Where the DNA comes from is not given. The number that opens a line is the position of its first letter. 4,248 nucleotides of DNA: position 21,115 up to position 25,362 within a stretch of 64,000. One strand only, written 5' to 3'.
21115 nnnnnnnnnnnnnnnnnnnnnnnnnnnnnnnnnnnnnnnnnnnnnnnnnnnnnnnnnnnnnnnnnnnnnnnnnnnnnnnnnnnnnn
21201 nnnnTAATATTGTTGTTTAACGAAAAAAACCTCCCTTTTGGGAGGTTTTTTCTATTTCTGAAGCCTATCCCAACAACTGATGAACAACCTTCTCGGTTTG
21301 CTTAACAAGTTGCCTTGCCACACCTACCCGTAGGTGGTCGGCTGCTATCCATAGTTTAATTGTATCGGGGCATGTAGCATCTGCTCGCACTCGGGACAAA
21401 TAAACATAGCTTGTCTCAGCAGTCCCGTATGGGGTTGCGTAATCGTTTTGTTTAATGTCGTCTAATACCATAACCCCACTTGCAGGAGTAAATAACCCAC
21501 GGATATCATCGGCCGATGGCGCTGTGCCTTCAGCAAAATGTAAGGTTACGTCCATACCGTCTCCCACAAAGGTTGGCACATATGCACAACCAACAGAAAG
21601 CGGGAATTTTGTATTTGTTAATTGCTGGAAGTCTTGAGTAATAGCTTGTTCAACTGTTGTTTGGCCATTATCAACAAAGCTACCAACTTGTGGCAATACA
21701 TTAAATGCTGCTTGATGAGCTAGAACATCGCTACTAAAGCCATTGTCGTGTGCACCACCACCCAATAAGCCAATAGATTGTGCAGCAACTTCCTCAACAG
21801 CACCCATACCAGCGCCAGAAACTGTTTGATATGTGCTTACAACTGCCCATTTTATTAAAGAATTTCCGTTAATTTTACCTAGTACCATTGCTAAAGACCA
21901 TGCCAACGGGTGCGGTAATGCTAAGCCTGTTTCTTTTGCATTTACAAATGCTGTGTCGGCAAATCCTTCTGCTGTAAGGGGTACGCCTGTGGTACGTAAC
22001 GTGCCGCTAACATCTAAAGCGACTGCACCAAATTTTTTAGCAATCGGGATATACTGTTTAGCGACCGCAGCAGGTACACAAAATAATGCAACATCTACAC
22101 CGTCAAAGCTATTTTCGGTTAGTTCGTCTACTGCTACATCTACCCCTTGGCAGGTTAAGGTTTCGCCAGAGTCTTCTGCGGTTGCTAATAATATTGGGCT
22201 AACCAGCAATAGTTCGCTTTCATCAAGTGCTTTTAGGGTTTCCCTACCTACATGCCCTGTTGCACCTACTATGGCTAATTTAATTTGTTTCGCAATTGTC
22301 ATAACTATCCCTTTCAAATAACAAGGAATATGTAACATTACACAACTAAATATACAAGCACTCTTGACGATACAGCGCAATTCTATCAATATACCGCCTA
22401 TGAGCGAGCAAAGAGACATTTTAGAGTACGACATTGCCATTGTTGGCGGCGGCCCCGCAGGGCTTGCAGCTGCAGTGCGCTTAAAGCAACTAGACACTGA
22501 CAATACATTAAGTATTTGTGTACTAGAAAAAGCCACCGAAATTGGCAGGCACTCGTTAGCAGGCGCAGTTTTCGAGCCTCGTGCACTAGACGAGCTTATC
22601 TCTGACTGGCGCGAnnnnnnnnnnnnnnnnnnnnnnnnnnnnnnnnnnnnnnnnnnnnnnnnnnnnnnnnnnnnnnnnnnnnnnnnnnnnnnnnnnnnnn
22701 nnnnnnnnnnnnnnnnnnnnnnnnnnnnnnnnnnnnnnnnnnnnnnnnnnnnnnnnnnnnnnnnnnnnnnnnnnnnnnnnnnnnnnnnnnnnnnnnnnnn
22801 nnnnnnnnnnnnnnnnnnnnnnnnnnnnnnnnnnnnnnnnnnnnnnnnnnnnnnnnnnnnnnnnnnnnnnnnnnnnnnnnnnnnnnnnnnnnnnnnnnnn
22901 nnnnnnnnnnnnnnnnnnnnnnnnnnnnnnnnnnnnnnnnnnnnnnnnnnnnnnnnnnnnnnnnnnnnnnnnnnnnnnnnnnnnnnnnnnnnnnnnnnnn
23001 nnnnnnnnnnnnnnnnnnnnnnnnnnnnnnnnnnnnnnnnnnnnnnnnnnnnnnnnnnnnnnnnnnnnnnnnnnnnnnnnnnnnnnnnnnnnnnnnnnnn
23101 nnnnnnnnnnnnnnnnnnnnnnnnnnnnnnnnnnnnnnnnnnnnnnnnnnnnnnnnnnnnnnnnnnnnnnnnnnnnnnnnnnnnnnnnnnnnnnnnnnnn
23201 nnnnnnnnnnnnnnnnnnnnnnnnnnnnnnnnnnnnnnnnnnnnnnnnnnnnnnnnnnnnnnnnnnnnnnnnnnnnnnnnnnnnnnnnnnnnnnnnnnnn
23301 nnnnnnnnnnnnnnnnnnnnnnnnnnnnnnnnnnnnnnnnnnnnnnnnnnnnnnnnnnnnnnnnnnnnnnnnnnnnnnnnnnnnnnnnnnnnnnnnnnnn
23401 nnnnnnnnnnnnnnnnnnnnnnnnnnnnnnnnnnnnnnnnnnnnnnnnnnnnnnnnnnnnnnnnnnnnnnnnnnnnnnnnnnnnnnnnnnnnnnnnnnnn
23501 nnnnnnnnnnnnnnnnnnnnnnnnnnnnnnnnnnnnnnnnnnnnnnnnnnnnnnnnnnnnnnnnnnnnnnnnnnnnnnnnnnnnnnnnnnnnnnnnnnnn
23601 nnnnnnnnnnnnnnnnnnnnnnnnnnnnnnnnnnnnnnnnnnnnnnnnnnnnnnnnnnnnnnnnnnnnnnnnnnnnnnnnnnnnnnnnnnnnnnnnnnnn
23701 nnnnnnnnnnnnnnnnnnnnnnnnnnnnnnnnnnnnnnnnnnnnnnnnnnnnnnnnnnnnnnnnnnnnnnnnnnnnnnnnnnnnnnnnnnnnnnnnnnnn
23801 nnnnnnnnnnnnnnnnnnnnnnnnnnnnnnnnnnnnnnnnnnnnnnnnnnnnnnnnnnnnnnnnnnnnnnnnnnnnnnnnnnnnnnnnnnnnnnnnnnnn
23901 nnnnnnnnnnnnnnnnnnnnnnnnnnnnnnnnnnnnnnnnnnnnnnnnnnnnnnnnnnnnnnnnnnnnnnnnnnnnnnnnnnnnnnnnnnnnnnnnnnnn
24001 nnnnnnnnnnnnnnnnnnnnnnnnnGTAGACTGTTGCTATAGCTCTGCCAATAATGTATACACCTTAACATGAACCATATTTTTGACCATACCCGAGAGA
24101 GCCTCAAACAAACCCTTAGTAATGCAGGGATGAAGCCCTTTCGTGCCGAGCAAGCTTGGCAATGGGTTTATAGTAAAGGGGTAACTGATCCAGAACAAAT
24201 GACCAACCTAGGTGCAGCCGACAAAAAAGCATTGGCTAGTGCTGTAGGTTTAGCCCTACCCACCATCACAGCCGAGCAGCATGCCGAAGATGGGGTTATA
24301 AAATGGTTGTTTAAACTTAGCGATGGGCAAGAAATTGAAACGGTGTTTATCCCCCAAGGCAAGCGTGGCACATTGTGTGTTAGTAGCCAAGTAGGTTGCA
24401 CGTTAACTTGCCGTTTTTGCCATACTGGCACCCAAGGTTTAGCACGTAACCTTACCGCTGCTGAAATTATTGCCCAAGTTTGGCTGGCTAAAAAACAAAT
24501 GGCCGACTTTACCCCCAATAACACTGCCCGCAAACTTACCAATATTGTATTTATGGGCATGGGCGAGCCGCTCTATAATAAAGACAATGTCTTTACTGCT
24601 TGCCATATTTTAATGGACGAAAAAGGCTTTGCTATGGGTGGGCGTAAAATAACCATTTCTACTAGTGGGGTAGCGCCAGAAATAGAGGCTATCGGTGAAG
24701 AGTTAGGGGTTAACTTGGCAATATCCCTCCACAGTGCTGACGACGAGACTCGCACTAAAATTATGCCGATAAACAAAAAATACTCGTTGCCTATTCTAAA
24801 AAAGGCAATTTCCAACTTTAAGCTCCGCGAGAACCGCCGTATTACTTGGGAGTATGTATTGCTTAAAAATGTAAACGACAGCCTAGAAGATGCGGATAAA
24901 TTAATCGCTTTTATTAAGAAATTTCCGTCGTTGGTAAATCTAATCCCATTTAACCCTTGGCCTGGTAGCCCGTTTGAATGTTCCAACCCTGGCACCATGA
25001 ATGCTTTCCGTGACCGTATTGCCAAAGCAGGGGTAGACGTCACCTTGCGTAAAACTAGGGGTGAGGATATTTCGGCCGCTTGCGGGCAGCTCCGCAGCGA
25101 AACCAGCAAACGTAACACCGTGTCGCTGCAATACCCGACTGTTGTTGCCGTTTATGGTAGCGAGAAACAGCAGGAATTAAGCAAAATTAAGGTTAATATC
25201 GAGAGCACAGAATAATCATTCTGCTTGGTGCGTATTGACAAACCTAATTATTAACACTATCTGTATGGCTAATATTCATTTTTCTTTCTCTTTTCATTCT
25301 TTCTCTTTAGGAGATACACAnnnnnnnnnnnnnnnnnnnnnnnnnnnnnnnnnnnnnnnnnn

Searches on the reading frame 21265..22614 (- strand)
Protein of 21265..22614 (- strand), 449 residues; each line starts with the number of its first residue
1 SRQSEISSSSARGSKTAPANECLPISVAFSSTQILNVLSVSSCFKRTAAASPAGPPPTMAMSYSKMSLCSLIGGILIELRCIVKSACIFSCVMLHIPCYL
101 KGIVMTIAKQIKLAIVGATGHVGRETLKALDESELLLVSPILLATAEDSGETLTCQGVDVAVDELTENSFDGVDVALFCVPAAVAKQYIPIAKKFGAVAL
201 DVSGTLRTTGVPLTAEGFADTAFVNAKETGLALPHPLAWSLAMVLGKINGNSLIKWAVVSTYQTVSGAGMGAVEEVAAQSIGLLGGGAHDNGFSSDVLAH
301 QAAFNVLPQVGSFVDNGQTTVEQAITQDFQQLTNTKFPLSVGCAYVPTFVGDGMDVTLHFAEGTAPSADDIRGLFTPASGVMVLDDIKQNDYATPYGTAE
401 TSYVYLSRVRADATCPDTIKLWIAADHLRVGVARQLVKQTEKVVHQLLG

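Call 37: search_protein_families(library=pfam, proteins=[window:21265-22614:-], max_evalue=0.00001)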
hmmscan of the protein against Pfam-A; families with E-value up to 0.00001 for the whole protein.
window:21265-22614:- (449 aa): 2 families
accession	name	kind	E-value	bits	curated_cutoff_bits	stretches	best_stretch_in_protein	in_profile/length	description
PF02774.23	Semialdhyde_dhC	-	7.8e-24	85.3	26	1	253-429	10-183/184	Semialdehyde dehydrogenase, dimerisation domain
PF01118.30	Semialdhyde_dh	-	3.5e-15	56.9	26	1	112-209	1-103/121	Semialdehyde dehydrogenase, NAD binding domain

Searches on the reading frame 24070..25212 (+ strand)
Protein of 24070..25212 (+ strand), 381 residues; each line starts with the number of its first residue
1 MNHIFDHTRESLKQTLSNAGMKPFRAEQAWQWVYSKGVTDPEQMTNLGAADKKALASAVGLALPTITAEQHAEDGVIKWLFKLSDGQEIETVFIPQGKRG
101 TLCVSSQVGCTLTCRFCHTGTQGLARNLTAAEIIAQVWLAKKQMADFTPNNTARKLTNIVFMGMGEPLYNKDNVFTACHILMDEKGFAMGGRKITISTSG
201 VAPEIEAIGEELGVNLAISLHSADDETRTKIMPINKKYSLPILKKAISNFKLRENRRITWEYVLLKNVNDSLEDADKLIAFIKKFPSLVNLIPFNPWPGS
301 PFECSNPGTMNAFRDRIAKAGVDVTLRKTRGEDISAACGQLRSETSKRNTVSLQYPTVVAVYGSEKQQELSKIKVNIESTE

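Call 13: find_related_loci(query=window:24070-25212:+, collection=genome_contigs, flank=10000)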
Query window:24070-25212:+ (381 aa) in genome_contigs; peptide patterns used: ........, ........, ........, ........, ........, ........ (x = any residue, [..] = any of these).
537 stretches matched a pattern; 447 encode a relative of the query (tblastn E <= 1e-3); the best 80 are kept; 80 distinct loci.
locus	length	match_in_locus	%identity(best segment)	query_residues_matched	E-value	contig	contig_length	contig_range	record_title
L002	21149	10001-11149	78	1-381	0e+0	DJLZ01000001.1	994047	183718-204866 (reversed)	MAG TPA_asm: Proteobacteria bacterium UBA6503 UBA6503_contig_9, whole genome shotgun sequence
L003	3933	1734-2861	57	1-378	2e-146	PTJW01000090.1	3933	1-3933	MAG: Proteobacteria bacterium isolate MarineProteo1_Bin2 CFH44_90, whole genome shotgun sequence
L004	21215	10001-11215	50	3-375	4e-133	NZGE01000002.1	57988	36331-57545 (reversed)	MAG: Magnetococcales bacterium isolate MED694 MHASMcontig_44808, whole genome shotgun sequence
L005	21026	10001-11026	56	8-348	1e-125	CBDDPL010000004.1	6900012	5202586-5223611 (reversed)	MAG: Denitrobaculum sp. isolate 3be665f0-f184-4678-b6b7-05c68c88e287 genome assembly, contig: chromosome_2, whole genome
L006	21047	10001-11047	54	1-348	3e-122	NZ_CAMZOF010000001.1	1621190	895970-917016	Pelagibius sp. Alg239-R121 NODE_1_length_1621190_cov_81.5469, whole genome shotgun sequence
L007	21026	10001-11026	54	8-348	2e-122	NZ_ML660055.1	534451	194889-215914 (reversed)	Denitrobaculum tricleocarpae strain R148 Scaffold4, whole genome shotgun sequence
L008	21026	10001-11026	54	8-348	6e-122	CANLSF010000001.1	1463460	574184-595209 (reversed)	uncultured Kiloniellaceae bacterium isolate 2B2-119-4.fasta genome assembly, contig: NODE_1, whole genome shotgun sequen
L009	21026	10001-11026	54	8-348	8e-121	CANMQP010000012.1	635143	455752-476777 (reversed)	uncultured Kiloniellaceae bacterium isolate 2-526A_2.fasta genome assembly, contig: NODE_5, whole genome shotgun sequenc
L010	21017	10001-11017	54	10-347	2e-118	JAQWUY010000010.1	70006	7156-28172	MAG: Alphaproteobacteria bacterium isolate cluster3_bin.116 k119_79557, whole genome shotgun sequence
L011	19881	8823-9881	52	8-354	1e-115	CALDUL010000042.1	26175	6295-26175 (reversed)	MAG: uncultured Algimonas sp. isolate L4_Bin_Bin_46_sub_1 genome assembly, contig: c_000000524098, whole genome shotgun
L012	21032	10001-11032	53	10-348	2e-115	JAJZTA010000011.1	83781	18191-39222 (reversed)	MAG: Proteobacteria bacterium isolate SKS3.bin62 NODE_380_length_83781_cov_3.902384, whole genome shotgun sequence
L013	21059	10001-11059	50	4-349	7e-115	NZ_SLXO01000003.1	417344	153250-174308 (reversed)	Rhodothalassium salexigens DSM 2132 Ga0310481_103, whole genome shotgun sequence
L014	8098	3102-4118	53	12-345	9e-115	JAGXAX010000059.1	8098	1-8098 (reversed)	MAG: Alphaproteobacteria bacterium isolate REEB87 contig-150_12290, whole genome shotgun sequence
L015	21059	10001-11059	51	8-354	5e-114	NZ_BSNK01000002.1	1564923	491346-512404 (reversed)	Algimonas ampicilliniresistens strain NBRC 108219 sequence2, whole genome shotgun sequence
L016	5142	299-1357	52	8-354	2e-114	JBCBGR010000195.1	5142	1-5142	MAG: Pseudomonadota bacterium isolate J06616_11 NODE_195_length_5142_cov_5.564462, whole genome shotgun sequence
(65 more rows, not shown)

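Call 91: search_protein_families(library=ncbifam, proteins=[window:24070-25212:+, L002:11230-12291:+], max_evalue=1e-10)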
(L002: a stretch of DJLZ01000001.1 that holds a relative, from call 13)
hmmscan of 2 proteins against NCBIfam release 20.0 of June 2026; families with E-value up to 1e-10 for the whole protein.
window:24070-25212:+ (381 aa): 8 families
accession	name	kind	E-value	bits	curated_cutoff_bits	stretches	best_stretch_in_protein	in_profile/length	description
TIGR00048.1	rRNA_mod_RlmN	equivalog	9.8e-119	396.4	290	1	3-348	8-349/355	dual-specificity RNA methyltransferase RlmN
NF008396.0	PRK11194.1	equivalog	4.3e-110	368.1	633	1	4-349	15-361/379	dual-specificity RNA methyltransferase RlmN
NF011031.0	PRK14461.1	equivalog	8.9e-86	288.2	601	1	3-346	9-366/372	ribosomal RNA large subunit methyltransferase N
TIGR04432.1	rSAM_Cfr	equivalog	6.3e-68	229.5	550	1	10-342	7-339/341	Cfr family 23S rRNA (adenine(2503)-C(8))-methyltransferase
NF011024.0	PRK14453.1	equivalog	1.2e-67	228.6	468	1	10-346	9-345/348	23S rRNA (adenine(2503)-C(8))-methyltransferase Cfr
NF000424.4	CfrAB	exception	1.5e-67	228.3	530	1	10-341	5-336/338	Cfr family 23S rRNA (adenine(2503)-C(8))-methyltransferase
NF011040.0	PRK14470.1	equivalog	7.1e-59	200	441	1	53-345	52-335/338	ribosomal RNA large subunit methyltransferase N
NF011034.0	PRK14464.1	equivalog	1.7e-56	191.5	422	1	10-351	4-336/348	RNA methyltransferase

L002:11230-12291:+ (354 aa): 8 families
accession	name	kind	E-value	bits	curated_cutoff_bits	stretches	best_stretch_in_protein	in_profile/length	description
NF003965.0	PRK05457.1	equivalog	7.4e-24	84.6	245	1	118-350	39-283/285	protease HtpX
NF002775.0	PRK02870.1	equivalog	6.2e-21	75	285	1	159-315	117-280/338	zinc metalloprotease HtpX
NF003425.0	PRK04897.1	equivalog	1e-18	67.6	355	0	119-240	46-161/298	zinc metalloprotease HtpX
NF002826.0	PRK03001.1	equivalog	8.8e-16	57.9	369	1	175-332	85-244/285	zinc metalloprotease HtpX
NF002669.0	PRK02391.1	equivalog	5.3e-15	55.3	341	1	137-352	60-292/298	zinc metalloprotease HtpX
NF002839.0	PRK03072.1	equivalog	9.4e-14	51.2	412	1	173-347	87-280/291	zinc metalloprotease HtpX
NF002363.0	PRK01345.1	equivalog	3.1e-13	49.5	422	1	174-316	83-229/318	zinc metalloprotease HtpX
NF002322.0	PRK01265.1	equivalog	8.1e-11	41.9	275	0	156-256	82-180/325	zinc metalloprotease HtpX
